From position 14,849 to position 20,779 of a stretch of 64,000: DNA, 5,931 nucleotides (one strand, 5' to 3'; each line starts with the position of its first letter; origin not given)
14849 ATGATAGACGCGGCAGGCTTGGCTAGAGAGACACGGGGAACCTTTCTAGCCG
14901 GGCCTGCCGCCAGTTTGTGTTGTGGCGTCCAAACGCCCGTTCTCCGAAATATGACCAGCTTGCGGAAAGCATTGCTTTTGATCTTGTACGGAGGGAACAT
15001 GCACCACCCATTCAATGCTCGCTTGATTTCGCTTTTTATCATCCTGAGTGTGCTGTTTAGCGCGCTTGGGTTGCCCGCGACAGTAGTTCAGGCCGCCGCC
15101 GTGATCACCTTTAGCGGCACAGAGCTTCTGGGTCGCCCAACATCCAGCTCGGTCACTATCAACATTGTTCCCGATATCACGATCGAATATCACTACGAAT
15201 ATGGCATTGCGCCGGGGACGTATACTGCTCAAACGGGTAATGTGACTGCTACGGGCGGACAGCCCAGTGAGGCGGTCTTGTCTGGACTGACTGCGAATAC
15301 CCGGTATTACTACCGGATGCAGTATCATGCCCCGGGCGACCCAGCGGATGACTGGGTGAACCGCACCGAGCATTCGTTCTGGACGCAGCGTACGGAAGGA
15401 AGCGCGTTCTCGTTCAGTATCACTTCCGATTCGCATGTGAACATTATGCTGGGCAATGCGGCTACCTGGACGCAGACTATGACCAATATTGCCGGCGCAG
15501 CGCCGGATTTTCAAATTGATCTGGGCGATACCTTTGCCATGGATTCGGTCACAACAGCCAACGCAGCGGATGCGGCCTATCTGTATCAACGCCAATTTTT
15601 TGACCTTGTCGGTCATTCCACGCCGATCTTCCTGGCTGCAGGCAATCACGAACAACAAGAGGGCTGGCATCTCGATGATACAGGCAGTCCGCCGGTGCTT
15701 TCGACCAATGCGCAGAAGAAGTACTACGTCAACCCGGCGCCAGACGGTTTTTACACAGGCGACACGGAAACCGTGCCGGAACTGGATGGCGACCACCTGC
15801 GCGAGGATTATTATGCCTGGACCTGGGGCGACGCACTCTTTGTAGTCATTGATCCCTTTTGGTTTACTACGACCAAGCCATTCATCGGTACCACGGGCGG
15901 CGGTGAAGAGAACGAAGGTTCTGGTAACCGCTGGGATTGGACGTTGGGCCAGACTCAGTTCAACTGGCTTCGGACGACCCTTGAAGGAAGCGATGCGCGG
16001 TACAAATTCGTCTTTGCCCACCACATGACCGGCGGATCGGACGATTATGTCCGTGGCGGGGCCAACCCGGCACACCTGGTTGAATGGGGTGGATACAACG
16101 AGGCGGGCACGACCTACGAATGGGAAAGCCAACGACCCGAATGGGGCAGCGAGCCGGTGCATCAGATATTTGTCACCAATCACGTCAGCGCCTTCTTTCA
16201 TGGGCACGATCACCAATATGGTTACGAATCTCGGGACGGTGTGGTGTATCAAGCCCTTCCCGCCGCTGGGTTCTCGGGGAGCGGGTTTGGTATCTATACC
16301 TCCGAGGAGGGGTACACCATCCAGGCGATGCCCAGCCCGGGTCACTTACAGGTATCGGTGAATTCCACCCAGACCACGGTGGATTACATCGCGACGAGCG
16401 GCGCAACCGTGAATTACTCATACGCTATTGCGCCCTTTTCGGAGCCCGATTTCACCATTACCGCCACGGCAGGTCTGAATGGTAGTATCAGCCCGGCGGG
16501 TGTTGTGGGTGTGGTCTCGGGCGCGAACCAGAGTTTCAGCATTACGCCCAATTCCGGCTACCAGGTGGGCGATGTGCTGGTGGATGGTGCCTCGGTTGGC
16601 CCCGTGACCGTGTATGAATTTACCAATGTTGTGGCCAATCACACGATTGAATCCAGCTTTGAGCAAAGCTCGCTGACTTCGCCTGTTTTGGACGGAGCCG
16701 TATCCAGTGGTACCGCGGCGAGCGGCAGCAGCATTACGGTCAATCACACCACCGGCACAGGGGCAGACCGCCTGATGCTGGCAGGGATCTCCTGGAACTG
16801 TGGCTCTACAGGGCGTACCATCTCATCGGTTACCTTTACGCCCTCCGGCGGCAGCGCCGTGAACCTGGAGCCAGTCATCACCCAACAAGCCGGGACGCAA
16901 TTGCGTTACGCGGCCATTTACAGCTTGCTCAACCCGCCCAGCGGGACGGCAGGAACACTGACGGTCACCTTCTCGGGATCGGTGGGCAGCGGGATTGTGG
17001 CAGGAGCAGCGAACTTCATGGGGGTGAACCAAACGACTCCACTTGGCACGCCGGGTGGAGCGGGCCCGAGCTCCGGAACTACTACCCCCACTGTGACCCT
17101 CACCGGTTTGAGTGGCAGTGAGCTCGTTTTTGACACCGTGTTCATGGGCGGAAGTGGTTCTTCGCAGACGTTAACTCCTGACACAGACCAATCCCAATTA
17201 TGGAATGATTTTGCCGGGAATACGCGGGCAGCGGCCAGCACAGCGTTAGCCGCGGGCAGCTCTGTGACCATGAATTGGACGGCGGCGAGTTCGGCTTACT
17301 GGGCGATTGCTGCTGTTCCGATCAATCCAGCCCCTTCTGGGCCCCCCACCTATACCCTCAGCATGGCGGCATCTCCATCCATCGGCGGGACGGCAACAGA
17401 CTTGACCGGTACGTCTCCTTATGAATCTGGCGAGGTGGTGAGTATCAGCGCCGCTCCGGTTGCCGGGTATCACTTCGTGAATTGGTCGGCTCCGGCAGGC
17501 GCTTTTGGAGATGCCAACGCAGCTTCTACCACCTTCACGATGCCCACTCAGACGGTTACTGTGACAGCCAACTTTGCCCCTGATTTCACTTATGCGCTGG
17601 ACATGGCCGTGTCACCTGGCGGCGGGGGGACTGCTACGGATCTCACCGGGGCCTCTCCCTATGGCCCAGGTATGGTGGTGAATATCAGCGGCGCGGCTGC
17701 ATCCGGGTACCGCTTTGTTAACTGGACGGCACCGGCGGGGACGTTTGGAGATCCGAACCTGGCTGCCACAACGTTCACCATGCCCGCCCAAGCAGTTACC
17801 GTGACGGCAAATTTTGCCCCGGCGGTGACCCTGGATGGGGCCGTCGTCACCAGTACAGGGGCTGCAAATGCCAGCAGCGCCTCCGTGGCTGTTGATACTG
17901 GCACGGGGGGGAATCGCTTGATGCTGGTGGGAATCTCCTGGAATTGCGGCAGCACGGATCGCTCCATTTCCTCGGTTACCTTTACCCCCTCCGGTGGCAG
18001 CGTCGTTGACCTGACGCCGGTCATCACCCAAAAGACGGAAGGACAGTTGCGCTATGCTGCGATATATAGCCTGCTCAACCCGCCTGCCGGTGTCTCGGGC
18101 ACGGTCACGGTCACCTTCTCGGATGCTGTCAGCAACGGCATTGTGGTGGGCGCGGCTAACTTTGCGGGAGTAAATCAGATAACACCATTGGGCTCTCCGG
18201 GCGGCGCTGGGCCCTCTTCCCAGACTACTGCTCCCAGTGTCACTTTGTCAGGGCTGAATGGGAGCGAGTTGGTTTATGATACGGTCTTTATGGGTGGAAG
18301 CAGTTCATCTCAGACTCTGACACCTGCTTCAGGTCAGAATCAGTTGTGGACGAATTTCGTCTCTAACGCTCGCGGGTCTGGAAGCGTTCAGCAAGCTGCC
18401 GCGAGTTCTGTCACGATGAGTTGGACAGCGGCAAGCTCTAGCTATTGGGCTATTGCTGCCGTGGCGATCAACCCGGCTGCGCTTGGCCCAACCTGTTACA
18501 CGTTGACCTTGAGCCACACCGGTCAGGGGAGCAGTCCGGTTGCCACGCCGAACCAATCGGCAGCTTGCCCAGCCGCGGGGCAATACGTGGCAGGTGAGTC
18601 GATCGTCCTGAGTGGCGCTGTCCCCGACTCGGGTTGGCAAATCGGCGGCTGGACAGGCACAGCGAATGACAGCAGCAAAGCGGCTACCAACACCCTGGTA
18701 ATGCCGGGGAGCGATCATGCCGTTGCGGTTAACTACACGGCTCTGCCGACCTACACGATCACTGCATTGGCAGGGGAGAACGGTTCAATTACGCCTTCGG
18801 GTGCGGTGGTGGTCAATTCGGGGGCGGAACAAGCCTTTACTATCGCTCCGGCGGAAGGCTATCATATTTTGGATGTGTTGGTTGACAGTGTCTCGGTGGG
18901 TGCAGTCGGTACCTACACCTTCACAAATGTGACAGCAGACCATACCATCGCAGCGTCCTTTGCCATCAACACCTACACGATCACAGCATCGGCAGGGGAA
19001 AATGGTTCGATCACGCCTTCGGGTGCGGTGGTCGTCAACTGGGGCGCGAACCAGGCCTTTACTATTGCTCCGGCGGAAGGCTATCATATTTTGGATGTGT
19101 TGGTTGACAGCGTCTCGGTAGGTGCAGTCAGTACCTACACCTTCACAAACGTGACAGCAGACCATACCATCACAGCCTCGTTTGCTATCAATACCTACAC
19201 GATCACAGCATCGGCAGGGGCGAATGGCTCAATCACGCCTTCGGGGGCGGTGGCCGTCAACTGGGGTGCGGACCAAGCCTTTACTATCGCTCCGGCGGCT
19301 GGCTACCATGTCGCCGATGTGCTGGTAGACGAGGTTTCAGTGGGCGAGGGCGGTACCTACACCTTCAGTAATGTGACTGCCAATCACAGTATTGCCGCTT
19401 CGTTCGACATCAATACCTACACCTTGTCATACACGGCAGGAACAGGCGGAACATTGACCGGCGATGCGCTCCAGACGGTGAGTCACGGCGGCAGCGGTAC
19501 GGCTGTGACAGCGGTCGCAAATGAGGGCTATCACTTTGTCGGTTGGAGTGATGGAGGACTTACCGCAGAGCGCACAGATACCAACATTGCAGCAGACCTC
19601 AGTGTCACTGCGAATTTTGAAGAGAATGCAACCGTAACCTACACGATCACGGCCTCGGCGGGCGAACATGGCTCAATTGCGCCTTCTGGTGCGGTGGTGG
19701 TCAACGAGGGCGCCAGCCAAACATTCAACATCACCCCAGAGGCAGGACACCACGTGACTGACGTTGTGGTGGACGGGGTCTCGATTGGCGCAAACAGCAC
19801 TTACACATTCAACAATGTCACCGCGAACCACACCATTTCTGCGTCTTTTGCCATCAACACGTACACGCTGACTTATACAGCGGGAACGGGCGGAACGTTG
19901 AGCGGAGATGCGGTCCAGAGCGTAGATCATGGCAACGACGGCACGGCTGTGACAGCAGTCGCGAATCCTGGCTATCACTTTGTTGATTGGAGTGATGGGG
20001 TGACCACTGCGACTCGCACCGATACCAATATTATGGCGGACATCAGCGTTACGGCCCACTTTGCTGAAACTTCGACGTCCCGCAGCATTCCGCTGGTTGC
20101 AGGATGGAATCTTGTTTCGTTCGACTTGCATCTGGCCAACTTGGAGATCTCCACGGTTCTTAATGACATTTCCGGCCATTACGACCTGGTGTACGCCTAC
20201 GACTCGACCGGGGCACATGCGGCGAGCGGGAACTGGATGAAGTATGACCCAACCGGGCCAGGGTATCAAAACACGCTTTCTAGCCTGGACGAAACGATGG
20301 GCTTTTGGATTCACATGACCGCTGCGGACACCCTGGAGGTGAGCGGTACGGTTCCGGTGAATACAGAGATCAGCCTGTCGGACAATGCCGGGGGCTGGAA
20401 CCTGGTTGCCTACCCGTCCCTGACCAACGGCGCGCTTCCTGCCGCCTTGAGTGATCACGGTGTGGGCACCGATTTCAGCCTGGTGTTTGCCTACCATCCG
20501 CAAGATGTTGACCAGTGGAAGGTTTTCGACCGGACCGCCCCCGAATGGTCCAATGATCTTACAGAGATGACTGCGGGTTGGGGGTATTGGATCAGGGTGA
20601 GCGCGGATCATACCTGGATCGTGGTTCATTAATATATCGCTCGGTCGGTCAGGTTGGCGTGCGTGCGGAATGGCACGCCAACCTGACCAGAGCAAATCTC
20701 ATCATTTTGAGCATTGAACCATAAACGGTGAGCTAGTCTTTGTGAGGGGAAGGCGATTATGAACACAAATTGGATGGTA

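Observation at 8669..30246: Six co-directional genes (~21.6 kb) encode secreted mosaic proteins with four metallophosphoesterase domains and shared unassigned modules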

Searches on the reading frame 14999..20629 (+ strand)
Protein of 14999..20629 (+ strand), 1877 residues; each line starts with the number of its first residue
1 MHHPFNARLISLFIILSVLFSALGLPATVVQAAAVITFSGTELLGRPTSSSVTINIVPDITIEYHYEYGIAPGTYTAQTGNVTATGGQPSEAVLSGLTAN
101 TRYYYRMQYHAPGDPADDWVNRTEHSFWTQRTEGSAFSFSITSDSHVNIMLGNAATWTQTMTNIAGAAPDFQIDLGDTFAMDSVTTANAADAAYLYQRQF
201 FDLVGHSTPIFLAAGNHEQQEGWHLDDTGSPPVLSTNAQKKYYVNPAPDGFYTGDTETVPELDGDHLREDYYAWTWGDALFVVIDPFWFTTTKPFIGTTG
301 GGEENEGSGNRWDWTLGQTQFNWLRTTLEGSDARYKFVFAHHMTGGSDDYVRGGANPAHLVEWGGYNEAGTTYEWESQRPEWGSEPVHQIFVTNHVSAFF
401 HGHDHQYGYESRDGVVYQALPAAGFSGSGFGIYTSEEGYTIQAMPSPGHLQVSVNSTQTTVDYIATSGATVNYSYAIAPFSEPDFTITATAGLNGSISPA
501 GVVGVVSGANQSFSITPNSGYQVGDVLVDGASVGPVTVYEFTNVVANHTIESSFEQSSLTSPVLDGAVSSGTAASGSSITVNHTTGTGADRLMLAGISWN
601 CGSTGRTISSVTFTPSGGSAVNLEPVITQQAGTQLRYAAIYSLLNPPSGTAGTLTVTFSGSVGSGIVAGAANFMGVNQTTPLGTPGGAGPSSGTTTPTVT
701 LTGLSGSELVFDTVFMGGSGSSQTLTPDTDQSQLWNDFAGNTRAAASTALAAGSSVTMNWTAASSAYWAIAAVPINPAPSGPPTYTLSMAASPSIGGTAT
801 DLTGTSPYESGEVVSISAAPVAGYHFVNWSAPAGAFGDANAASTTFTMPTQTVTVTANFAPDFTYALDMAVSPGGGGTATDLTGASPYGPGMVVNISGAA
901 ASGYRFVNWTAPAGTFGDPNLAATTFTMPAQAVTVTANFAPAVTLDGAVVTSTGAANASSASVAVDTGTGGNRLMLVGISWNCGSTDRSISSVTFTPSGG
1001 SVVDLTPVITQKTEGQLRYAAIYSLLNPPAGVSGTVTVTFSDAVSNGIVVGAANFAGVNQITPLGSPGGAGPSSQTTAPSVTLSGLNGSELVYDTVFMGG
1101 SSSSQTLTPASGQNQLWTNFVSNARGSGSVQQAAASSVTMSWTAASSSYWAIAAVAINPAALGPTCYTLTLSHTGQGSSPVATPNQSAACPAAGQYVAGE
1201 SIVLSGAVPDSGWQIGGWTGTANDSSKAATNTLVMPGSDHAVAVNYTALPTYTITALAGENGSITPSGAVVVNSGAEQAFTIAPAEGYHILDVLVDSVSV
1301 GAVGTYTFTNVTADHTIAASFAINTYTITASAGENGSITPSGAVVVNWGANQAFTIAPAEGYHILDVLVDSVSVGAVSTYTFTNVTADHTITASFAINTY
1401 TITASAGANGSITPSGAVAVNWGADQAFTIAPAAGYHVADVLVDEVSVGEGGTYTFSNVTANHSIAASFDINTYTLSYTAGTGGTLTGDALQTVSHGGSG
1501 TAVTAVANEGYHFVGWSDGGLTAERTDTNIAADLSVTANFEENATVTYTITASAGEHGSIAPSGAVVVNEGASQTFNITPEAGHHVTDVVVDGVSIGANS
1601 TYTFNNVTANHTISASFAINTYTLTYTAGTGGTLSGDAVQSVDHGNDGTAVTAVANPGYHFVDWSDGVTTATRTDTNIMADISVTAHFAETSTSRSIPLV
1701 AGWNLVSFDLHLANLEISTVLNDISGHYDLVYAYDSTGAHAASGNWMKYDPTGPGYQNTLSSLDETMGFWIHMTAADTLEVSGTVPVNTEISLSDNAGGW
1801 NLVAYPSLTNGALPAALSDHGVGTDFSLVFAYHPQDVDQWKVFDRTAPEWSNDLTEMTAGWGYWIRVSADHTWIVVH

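Call 9: search_protein_families(library=pfam, proteins=[window:14999-20629:+], max_evalue=0.01)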
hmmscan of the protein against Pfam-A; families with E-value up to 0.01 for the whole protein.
window:14999-20629:+ (1877 aa): 5 families
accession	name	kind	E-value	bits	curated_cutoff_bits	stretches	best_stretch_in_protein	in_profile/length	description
PF18998.6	Flg_new_2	-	5.3e-79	260.6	23.6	9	789-861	3-71/73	Divergent InlB B-repeat domain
PF09479.16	Flg_new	-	3.1e-11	43.6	27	2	1622-1687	1-65/65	Listeria-Bacteroides repeat domain (List_Bact_rpt)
PF00149.33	Metallophos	-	2.3e-05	25.4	21.5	1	141-407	5-191/191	Calcineurin-like phosphoesterase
PF05494.18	MlaC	-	0.00059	20.1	26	0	1583-1615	127-159/166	MlaC protein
PF16656.11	Pur_ac_phosph_N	-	0.00067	20.6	30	1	48-110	11-81/93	Purple acid Phosphatase, N-terminal domain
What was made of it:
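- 15419..16219 (+): P2 MPE domain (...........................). PF00149 scores 25.4 bits against a cut-off of 21.5 (call 9).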

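Call 10: search_protein_families(library=ncbifam, proteins=[window:14999-20629:+], max_evalue=0.01)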
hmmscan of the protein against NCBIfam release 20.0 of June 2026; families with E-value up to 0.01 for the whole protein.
window:14999-20629:+ (1877 aa): 1 family
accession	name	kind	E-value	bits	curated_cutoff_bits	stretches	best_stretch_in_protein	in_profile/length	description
TIGR02543.1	List_Bact_rpt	repeat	0.00056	20.2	20.95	0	1510-1543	5-43/44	TIGR02543 family repeat protein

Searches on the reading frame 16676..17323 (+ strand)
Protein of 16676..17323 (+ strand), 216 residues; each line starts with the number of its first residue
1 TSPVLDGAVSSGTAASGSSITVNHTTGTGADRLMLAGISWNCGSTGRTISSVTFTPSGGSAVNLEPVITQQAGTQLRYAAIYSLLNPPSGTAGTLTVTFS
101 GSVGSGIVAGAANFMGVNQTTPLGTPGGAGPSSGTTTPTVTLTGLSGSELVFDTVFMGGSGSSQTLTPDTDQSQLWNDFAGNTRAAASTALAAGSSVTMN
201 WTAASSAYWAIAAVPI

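Call 17: search_protein_families(library=pfam, max_evalue=5, proteins=[window:16676-17323:+])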
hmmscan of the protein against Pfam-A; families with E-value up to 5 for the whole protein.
seq(216 aa): 0 families

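Call 33: find_homologous_proteins(query=window:16676-17323:+)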
Query seq(216 aa) (216 aa): 101 proteins with E <= 0.001 among 3970 candidates.
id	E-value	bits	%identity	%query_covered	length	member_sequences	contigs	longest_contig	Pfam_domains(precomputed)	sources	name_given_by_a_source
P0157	8.2e-82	292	72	100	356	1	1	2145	PF18998.7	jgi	jgi:hypothetical protein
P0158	6.5e-74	266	66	98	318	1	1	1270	PF18998.7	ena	-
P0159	7.7e-73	263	65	98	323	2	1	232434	-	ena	-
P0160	2.0e-72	261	67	98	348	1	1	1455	-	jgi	-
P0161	1.1e-69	252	69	92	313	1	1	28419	-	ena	-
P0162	2.9e-69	251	72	84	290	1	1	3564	-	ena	-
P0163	7.5e-69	250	64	98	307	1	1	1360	-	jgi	jgi:large repetitive protein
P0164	2.8e-65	238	63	100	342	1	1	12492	-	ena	-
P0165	1.4e-64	236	62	98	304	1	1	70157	-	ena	-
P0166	4.2e-64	234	61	99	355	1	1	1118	-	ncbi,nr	ncbi:MAG: hypothetical protein QUT27_02390, partial [candidate division Zixibacteria bacterium]|nr:h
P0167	6.2e-63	230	62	92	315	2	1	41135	PF18998.7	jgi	jgi:hypothetical protein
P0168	6.7e-63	230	60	98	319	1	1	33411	-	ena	-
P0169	3.9e-62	228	60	98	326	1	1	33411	PF18998.7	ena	-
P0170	2.4e-60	222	59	96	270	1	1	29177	-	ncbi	-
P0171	3.7e-59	218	66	80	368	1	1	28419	PF18998.7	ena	-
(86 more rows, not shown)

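Call 36: search_solved_structures(query=A4, max_evalue=10, show_alignments=1)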
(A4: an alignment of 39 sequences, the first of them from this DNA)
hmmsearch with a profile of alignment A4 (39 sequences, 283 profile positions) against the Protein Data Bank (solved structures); distinct sequences matched with E-value up to 10: 0.
